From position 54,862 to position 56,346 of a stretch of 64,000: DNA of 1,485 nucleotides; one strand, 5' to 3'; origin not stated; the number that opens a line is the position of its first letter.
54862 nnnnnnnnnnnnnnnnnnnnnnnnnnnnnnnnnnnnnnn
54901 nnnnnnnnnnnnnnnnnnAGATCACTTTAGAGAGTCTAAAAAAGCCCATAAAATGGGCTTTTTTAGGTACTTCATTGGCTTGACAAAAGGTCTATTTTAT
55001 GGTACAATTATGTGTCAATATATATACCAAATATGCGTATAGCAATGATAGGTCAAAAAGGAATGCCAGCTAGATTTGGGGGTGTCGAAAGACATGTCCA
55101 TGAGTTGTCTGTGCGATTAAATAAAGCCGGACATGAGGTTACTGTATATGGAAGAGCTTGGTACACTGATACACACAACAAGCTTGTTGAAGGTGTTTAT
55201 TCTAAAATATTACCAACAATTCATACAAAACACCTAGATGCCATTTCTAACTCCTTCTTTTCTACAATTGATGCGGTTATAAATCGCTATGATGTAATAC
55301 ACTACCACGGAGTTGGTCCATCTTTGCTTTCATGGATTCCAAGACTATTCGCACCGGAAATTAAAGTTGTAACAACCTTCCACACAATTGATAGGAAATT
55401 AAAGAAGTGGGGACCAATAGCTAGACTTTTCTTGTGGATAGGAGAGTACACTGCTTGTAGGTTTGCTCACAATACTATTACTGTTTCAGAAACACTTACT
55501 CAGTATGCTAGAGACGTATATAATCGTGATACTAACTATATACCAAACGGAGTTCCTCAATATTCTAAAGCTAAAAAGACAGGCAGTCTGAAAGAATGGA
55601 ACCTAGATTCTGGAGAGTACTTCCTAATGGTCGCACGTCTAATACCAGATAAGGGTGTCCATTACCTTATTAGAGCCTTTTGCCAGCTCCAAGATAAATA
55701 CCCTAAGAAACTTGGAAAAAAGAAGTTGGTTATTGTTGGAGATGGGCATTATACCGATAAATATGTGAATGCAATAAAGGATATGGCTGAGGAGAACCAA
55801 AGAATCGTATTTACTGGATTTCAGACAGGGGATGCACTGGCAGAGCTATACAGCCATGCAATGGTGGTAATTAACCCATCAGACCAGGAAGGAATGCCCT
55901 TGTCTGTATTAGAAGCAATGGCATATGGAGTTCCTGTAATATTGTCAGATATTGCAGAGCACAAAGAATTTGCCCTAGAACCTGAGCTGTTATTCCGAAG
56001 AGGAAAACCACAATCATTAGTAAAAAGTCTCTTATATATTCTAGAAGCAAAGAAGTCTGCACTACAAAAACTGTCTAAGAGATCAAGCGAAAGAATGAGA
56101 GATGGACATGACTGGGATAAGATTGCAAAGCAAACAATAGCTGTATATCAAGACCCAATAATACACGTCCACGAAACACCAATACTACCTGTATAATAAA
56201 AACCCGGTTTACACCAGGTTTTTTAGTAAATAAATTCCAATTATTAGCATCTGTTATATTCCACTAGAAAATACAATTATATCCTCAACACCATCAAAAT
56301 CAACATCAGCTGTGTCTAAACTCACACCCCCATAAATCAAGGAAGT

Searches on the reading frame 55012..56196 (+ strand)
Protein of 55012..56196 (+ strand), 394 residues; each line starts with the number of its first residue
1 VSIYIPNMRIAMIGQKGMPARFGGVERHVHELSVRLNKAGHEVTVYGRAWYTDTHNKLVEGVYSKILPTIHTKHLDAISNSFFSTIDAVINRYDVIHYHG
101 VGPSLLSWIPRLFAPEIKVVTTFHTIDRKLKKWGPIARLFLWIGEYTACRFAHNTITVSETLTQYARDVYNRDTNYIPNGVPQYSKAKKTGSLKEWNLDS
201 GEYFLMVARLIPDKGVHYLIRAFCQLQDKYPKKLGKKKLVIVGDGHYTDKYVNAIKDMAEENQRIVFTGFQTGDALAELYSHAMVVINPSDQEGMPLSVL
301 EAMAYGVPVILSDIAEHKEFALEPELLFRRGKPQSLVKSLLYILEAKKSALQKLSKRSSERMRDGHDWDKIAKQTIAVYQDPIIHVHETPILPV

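Call 6: search_protein_families(library=pfam, proteins=[window:55012-56196:+], max_evalue=0.01)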
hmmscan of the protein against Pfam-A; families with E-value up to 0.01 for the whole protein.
window:55012-56196:+ (394 aa): 7 families
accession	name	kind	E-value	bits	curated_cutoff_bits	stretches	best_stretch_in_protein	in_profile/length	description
PF00534.26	Glycos_transf_1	-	1.9e-28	99.6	26.4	1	200-356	14-167/172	Glycosyl transferases group 1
PF13692.12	Glyco_trans_1_4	-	7.8e-28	98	27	1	203-345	3-141/142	Glycosyl transferases group 1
PF13439.12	Glyco_transf_4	-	8.8e-25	88.1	28.5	1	22-181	1-166/170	Glycosyltransferase Family 4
PF13579.12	Glyco_trans_4_4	-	3.2e-13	50.7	29.7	1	23-180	1-158/158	Glycosyl transferase 4-like domain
PF20706.3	GT4-conflict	-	4e-11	42.9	26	1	150-313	145-312/385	Family 4 Glycosyltransferase in conflict systems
PF13524.12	Glyco_trans_1_2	-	2e-09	38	25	1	234-376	12-143/144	Glycosyl transferase-like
PF09314.17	DUF1972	-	0.00029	20.9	25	0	10-34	4-28/186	Domain of unknown function (DUF1972)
